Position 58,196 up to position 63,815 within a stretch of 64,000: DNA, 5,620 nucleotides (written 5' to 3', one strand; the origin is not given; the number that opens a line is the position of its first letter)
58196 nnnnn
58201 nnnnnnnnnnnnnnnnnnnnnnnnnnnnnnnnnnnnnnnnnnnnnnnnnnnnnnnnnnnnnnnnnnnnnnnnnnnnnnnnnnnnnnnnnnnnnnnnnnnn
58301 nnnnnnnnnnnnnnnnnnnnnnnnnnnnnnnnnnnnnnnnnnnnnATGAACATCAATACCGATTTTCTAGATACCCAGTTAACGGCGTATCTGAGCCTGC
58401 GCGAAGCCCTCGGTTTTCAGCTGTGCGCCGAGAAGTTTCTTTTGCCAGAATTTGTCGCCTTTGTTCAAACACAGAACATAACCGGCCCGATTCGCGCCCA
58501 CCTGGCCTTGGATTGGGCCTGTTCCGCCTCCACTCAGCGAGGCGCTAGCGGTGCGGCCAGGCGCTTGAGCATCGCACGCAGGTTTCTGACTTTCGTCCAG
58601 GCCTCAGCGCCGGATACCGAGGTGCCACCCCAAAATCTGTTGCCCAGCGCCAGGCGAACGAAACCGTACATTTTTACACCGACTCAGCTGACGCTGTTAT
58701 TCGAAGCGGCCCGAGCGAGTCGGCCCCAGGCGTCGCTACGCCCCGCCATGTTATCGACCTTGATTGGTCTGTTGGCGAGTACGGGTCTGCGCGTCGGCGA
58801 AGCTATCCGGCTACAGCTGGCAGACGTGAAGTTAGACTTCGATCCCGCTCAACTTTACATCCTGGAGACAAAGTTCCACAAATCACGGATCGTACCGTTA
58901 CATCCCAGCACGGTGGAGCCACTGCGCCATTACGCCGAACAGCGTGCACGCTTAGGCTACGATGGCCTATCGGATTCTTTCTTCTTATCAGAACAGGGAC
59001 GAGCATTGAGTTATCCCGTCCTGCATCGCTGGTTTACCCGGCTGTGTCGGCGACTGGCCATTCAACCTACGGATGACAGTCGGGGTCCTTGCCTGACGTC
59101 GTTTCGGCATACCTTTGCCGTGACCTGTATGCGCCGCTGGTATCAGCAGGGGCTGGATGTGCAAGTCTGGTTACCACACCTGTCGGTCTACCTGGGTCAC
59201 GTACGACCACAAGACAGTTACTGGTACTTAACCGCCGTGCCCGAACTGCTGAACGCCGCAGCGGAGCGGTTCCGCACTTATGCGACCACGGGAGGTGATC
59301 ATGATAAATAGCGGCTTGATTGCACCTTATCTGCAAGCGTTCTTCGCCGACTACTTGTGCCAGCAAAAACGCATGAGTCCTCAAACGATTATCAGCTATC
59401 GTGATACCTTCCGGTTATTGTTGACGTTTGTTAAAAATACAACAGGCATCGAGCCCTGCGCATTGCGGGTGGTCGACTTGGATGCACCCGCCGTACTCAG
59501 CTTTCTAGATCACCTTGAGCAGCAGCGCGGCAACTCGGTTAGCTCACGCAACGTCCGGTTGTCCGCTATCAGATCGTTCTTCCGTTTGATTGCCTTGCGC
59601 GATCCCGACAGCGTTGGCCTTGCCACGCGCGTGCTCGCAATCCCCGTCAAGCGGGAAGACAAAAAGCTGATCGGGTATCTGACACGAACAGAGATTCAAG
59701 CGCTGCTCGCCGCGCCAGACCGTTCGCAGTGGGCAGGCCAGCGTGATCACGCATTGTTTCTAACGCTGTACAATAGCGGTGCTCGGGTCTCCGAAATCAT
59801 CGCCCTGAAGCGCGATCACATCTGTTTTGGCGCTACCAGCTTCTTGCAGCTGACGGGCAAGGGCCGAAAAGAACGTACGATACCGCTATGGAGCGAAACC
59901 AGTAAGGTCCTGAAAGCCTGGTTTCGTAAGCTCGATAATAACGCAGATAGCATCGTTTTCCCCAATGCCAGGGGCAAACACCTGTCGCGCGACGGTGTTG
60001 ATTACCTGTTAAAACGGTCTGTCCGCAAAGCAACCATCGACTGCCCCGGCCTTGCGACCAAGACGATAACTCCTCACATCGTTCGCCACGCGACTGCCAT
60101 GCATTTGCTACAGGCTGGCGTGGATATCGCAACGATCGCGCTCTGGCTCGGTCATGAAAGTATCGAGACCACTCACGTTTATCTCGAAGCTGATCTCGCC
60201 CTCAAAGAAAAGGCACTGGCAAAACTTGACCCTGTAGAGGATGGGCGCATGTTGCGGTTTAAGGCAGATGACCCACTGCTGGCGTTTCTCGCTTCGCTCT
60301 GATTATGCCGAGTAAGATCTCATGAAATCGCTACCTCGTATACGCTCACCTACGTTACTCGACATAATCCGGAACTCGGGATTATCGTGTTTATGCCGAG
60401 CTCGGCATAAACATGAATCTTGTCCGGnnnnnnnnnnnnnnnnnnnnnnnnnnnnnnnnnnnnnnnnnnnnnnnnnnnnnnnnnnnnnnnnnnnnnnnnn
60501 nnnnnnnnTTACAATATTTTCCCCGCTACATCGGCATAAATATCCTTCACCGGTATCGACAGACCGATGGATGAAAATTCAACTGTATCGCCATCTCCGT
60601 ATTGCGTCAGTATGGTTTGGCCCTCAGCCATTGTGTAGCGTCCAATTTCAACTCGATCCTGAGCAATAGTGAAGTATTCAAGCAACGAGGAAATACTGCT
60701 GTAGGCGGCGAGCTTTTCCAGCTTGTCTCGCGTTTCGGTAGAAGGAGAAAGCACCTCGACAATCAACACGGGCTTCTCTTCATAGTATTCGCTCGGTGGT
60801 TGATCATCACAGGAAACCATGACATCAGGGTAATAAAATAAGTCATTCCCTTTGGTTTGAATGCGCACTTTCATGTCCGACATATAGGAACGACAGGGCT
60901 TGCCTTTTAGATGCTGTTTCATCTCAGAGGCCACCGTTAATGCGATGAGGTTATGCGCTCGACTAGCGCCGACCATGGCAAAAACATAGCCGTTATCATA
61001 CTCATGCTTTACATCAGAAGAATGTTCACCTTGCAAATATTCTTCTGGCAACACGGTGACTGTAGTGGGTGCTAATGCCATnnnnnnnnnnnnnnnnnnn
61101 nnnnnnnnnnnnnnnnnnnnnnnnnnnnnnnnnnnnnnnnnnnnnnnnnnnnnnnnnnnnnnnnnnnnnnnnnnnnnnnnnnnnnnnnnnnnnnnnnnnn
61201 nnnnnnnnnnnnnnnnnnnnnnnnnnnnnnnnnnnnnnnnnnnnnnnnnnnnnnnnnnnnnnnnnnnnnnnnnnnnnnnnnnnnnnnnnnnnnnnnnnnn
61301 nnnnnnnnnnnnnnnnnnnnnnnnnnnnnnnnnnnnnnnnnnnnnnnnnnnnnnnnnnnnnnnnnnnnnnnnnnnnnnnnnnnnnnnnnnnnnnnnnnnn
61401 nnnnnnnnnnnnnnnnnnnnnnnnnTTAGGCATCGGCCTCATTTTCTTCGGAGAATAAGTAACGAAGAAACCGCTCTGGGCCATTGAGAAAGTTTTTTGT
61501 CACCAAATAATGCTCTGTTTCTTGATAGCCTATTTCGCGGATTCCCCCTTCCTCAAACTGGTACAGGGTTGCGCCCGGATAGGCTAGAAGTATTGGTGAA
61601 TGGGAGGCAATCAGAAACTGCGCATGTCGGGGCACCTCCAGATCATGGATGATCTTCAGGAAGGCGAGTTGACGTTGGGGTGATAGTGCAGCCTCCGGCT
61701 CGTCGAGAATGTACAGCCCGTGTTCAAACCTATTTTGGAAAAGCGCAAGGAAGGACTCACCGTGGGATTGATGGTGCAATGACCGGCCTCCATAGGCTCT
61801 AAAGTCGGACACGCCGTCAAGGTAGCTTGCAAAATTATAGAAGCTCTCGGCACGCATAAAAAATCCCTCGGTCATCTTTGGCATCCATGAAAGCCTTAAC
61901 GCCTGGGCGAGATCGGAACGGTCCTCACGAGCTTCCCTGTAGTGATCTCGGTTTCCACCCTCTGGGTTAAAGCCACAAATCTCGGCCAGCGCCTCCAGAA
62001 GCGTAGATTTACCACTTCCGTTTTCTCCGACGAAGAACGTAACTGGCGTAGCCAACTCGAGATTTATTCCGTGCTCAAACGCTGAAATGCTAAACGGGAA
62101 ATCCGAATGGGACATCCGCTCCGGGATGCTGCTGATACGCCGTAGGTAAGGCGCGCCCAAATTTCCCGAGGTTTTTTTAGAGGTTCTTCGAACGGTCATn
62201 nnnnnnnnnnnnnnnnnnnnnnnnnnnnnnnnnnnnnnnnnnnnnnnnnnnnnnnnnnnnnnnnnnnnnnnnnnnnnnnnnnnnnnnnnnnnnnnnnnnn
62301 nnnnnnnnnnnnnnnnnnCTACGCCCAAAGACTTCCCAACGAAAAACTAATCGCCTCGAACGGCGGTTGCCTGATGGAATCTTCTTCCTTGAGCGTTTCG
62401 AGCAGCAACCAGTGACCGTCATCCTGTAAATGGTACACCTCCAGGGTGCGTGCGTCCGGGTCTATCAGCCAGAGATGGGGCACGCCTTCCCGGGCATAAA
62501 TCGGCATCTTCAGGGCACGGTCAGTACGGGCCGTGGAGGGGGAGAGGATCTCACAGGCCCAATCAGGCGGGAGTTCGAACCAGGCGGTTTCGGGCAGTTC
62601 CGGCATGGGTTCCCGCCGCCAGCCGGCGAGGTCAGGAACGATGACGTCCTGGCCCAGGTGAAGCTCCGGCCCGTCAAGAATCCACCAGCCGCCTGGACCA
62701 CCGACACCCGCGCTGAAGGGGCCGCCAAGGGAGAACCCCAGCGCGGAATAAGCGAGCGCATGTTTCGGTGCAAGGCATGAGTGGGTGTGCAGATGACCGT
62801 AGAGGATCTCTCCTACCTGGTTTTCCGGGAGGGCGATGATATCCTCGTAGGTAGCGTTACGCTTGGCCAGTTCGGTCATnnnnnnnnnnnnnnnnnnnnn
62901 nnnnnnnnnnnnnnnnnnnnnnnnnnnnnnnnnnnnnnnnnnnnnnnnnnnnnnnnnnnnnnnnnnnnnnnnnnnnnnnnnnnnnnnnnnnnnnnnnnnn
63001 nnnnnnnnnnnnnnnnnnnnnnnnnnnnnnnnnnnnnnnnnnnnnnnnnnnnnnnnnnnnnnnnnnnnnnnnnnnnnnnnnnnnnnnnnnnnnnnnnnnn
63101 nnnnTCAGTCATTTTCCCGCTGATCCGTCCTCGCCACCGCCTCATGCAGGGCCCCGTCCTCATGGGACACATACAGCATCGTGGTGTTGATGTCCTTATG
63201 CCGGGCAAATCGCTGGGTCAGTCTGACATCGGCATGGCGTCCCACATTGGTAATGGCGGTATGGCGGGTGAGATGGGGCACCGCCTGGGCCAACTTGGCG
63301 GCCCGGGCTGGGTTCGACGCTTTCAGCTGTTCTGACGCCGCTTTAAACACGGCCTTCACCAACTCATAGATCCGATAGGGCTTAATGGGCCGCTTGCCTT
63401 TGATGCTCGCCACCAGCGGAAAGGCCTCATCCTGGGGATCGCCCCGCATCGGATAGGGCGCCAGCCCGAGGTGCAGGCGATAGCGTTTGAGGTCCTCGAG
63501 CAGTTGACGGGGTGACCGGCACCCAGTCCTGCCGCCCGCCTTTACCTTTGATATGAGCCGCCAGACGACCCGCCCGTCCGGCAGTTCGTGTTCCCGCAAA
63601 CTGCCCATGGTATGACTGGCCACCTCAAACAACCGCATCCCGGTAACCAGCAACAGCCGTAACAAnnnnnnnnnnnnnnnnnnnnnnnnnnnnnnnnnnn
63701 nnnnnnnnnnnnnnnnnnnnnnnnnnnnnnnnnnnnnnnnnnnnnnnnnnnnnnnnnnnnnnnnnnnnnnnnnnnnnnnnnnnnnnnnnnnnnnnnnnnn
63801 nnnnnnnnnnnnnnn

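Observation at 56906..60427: Fully intact recombinase-in-trio (RIT) element in a landscape of dead genes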

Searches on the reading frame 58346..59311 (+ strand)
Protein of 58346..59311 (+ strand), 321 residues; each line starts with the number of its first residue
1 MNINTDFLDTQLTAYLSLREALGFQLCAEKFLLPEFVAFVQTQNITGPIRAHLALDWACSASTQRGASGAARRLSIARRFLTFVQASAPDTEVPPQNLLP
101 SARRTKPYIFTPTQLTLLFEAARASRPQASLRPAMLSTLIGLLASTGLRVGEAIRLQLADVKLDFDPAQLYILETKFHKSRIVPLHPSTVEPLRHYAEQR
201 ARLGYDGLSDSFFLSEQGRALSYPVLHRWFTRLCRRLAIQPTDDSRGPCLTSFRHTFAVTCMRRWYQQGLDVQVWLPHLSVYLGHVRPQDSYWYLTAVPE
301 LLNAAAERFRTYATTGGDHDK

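Call 7: search_protein_families(library=pfam, proteins=[window:58346-59311:+], max_evalue=0.01)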
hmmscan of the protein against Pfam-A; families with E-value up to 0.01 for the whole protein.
window:58346-59311:+ (321 aa): 1 family
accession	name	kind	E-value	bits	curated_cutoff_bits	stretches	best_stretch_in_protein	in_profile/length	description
PF00589.27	Phage_integrase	-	7.7e-13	49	27.1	1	111-288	4-159/172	Phage integrase family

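Call 8: search_protein_families(library=ncbifam, proteins=[window:58346-59311:+], max_evalue=0.01)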
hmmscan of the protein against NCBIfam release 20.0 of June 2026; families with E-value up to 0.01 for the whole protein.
window:58346-59311:+ (321 aa): 8 families
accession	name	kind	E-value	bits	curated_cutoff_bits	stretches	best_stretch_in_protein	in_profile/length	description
TIGR02225.1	recomb_XerD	equivalog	4.3e-20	72.2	329.6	1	61-261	54-246/290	site-specific tyrosine recombinase XerD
TIGR02224.1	recomb_XerC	equivalog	7.6e-19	68.2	335.15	1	57-263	52-251/295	tyrosine recombinase XerC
NF001399.0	PRK00283.1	subfamily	2.5e-17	63.1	279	1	62-259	65-253/300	tyrosine recombinase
NF040815.2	recomb_XerA_Arch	equivalog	9e-16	58.2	220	1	34-273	25-234/263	site-specific tyrosine recombinase/integron integrase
NF002331.0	PRK01287.1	subfamily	5.7e-09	35.4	371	1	138-262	166-285/365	site-specific tyrosine recombinase XerC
TIGR02249.1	integrase_gron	subfamily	5.9e-07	29.1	265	1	137-202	119-182/315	integron integrase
NF003462.0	PRK05084.1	equivalog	1.5e-05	24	267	1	139-219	200-278/360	tyrosine recombinase XerS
NF007370.0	PRK09870.1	subfamily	0.0016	18.1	221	1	113-295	16-177/200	tyrosine-type DNA invertase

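Call 29: search_solved_structures(query=window:58346-59311:+, max_evalue=0.001, show_alignments=2)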
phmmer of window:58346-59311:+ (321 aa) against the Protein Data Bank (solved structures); distinct sequences matched with E-value up to 0.001: 2.
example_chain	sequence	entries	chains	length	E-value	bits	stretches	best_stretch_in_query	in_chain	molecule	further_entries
5hxy_A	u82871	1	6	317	1e-06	31.9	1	90-267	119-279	Tyrosine recombinase XerA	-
1a0p_A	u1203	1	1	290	1.4e-05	28.2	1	67-264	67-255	SITE-SPECIFIC RECOMBINASE XERD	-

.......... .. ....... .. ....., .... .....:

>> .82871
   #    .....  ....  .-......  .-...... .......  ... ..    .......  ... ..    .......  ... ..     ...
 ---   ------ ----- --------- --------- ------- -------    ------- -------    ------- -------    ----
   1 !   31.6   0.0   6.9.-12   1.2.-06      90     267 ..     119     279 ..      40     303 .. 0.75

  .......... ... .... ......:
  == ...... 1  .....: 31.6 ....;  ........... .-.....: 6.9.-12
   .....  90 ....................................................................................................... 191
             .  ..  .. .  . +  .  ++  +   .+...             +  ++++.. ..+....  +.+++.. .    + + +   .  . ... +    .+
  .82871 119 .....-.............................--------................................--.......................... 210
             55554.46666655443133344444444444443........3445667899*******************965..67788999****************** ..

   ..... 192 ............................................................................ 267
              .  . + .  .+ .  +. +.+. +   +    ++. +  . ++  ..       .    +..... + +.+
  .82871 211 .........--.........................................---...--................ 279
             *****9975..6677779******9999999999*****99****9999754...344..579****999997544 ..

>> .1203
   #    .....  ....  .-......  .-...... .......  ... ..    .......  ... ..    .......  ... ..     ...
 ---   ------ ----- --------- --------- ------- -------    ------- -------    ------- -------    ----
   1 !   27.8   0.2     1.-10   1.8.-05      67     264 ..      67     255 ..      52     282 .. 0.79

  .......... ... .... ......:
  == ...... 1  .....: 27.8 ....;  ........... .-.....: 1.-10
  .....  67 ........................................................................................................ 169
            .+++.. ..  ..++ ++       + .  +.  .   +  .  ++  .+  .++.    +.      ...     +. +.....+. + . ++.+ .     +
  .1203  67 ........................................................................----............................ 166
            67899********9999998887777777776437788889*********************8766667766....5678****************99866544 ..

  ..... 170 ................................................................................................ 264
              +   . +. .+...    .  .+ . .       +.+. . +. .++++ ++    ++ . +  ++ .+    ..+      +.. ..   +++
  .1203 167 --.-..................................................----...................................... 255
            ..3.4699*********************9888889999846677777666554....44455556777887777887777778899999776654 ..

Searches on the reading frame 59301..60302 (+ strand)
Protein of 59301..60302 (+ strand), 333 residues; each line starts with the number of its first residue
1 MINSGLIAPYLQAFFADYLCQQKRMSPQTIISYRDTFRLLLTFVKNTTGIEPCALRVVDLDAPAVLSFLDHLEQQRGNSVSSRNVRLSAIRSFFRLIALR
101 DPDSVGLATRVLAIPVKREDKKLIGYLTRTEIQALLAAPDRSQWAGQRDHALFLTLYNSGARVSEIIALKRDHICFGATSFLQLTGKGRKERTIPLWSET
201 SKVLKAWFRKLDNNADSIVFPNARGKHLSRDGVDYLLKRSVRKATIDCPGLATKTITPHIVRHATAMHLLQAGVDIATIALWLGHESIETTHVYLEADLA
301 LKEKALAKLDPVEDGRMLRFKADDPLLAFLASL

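Call 7: search_protein_families(library=pfam, proteins=[window:59301-60302:+], max_evalue=0.01)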
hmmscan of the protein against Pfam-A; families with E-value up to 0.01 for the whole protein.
window:59301-60302:+ (333 aa): 4 families
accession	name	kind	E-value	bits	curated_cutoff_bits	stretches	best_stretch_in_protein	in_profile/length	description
PF00589.27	Phage_integrase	-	9.2e-33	113.9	27.1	1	126-297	2-168/172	Phage integrase family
PF02899.23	Phage_int_SAM_1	-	6e-10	39.7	22.3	1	15-96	4-78/83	Phage integrase, N-terminal SAM-like domain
PF13495.12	Phage_int_SAM_4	-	8.5e-06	26.5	27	1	20-98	9-79/85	Phage integrase, N-terminal SAM-like domain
PF13102.12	Phage_int_SAM_5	-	0.00046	20.9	22.3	1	12-95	3-80/98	Phage integrase SAM-like domain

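Call 8: search_protein_families(library=ncbifam, proteins=[window:59301-60302:+], max_evalue=0.01)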
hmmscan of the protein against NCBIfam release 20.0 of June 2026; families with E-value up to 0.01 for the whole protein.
window:59301-60302:+ (333 aa): 12 families
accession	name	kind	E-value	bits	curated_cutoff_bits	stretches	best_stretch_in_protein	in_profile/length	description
TIGR02224.1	recomb_XerC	equivalog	7.8e-54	183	335.15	1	15-305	3-285/295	tyrosine recombinase XerC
TIGR02225.1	recomb_XerD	equivalog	8.1e-52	176.3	329.6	1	15-295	3-272/290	site-specific tyrosine recombinase XerD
NF001399.0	PRK00283.1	subfamily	1.9e-48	165.3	279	1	15-295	12-281/300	tyrosine recombinase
NF040815.2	recomb_XerA_Arch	equivalog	1.2e-45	156.1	220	1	22-299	9-256/263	site-specific tyrosine recombinase/integron integrase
NF002331.0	PRK01287.1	subfamily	3.4e-25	88.8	371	1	60-307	72-322/365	site-specific tyrosine recombinase XerC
TIGR02249.1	integrase_gron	subfamily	2e-24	86.6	265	2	226-295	235-298/315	integron integrase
NF007370.0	PRK09870.1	subfamily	5.8e-16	58.7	221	1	119-295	5-177/200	tyrosine-type DNA invertase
NF003462.0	PRK05084.1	equivalog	1.9e-14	53.2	267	1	146-309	194-356/360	tyrosine recombinase XerS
NF007371.0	PRK09871.1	subfamily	2.5e-13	50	222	1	126-297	6-174/198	tyrosine-type DNA invertase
NF011946.0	PRK15417.1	equivalog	2e-12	46.9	435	2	226-296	250-314/337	integron integrase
NF041502.1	integrase_1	equivalog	0.0011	17.8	350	1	188-297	255-360/484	site-specific integrase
NF040693.1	recomb_GmtY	equivalog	0.0014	18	340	1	256-298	391-433/441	gamma-mobile-trio recombinase GmtY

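Call 31: search_solved_structures(query=window:59301-60302:+, max_evalue=0.001, show_alignments=1)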
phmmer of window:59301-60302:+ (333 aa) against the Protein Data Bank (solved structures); distinct sequences matched with E-value up to 0.001: 11.
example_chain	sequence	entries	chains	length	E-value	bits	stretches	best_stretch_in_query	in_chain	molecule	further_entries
1a0p_A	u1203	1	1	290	8.8e-23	84.2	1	15-296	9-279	SITE-SPECIFIC RECOMBINASE XERD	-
5dcf_A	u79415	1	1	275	8.4e-20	74.4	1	127-296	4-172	Tyrosine recombinase XerD,DNA translocase FtsK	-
4a8e_A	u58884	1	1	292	1.7e-18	70.1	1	65-309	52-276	PROBABLE TYROSINE RECOMBINASE XERC-LIKE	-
9i5v_14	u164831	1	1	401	2e-17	66.6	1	15-296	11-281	Ribosome-associated translation inhibitor RaiA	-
5hxy_A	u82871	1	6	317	8.7e-14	54.6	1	15-303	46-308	Tyrosine recombinase XerA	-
2a3v_A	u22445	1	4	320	1.1e-12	51.1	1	235-296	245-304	site-specific recombinase IntI4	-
5c6k_A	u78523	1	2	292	7.1e-09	38.5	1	73-305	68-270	Integrase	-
5jjv_A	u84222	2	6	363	4.7e-08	35.8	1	121-305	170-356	Tyrosine recombinase XerH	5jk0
5dor_A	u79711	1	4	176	1.3e-07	34.4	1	125-305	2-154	Integrase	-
5vfz_A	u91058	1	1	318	2.1e-07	33.6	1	131-328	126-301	Gp33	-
1aih_A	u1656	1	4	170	0.00045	22.7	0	219-298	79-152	HP1 INTEGRASE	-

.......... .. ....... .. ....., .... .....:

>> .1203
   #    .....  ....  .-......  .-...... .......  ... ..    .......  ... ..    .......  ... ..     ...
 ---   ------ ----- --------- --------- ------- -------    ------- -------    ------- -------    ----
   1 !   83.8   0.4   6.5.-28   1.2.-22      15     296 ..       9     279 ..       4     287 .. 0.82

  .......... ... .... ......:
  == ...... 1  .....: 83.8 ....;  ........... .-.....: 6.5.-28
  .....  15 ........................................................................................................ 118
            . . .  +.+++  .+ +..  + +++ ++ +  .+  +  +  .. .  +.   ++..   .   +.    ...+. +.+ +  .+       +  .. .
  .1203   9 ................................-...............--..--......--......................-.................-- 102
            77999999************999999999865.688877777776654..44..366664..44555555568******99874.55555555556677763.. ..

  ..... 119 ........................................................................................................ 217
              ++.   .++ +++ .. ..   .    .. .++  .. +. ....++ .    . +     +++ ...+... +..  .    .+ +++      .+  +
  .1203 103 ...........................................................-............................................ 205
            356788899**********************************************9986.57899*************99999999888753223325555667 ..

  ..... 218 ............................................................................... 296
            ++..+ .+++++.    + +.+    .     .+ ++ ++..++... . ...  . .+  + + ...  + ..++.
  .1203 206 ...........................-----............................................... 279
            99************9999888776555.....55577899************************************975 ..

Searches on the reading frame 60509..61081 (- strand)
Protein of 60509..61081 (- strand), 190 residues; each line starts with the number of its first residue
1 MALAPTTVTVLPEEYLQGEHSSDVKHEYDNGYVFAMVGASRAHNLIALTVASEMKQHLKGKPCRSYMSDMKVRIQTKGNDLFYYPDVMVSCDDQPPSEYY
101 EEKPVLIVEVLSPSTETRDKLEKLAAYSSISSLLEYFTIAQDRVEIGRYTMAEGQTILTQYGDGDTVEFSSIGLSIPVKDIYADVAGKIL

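Call 47: search_protein_families(library=pfam, proteins=[window:60509-61081:-], max_evalue=0.001)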
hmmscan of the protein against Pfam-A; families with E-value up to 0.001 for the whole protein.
window:60509-61081:- (190 aa): 1 family
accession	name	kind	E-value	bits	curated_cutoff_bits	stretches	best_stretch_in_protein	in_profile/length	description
PF05685.18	Uma2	-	7.9e-29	100.8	27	1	12-176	1-169/172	Putative restriction endonuclease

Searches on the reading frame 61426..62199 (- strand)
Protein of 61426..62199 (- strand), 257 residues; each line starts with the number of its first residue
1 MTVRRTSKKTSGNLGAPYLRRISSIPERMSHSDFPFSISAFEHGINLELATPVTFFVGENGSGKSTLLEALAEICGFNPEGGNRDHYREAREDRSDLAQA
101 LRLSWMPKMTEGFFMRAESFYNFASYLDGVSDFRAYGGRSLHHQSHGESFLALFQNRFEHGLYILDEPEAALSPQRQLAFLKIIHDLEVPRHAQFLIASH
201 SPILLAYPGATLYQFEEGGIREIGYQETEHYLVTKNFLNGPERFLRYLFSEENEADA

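Call 47: search_protein_families(library=pfam, proteins=[window:61426-62199:-], max_evalue=0.001)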
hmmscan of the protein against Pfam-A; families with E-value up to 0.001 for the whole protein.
window:61426-62199:- (257 aa): 7 families
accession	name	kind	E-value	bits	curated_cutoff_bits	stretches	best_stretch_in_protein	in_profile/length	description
PF13304.12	AAA_21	-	9.4e-14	52.6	27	2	53-85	1-33/304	AAA domain, putative AbiEii toxin, Type IV TA system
PF13175.12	AAA_15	-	1.4e-11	45.1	32.1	2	45-71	17-43/374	AAA ATPase domain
PF02463.25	SMC_N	-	5e-09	36.3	40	1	43-72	16-45/220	RecF/RecN/SMC N terminal domain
PF13476.12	AAA_23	-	2e-08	35.6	27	1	41-88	10-56/201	AAA domain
PF13555.12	AAA_29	-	2.3e-05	24.5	27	1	45-73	17-44/61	P-loop containing region of AAA domain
PF00005.33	ABC_tran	-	0.0001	23.4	25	1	53-74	13-34/137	ABC transporter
PF13401.12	AAA_22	-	0.00051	20.8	27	0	53-192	7-115/130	AAA domain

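Call 83: find_encoding_contigs(protein=window:61426-62199:-, flank=6000, max_places=6)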
Protein window:61426-62199:- (257 aa): no gene with exactly this product is on record in the collection.

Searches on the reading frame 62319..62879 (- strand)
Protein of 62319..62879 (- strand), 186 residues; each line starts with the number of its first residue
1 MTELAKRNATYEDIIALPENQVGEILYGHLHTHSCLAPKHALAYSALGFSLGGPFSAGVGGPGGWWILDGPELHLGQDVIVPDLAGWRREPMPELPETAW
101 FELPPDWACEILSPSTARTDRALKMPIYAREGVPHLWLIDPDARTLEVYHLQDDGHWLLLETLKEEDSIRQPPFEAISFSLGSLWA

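Call 47: search_protein_families(library=pfam, proteins=[window:62319-62879:-], max_evalue=0.001)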
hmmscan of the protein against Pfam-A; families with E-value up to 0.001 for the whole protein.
window:62319-62879:- (186 aa): 1 family
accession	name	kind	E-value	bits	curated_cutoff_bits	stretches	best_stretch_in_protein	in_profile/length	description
PF05685.18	Uma2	-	9.8e-24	84.2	27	1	70-178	59-168/172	Putative restriction endonuclease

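Call 51: find_encoding_contigs(protein=window:62319-62879:-, flank=6000, max_places=6)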
Protein window:62319-62879:- (186 aa): no gene with exactly this product is on record in the collection.

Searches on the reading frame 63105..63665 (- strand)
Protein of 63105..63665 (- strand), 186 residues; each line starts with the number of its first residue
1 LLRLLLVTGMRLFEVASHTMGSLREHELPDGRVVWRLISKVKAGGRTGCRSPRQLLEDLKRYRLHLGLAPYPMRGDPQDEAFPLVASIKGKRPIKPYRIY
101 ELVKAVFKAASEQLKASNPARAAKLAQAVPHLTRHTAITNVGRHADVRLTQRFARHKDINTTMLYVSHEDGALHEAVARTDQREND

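Call 47: search_protein_families(library=pfam, proteins=[window:63105-63665:-], max_evalue=0.001)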
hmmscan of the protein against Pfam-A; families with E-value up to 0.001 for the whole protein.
window:63105-63665:- (186 aa): 1 family
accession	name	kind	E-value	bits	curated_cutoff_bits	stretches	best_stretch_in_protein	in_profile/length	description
PF00589.27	Phage_integrase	-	2.7e-06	27.7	27.1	1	1-169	27-169/172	Phage integrase family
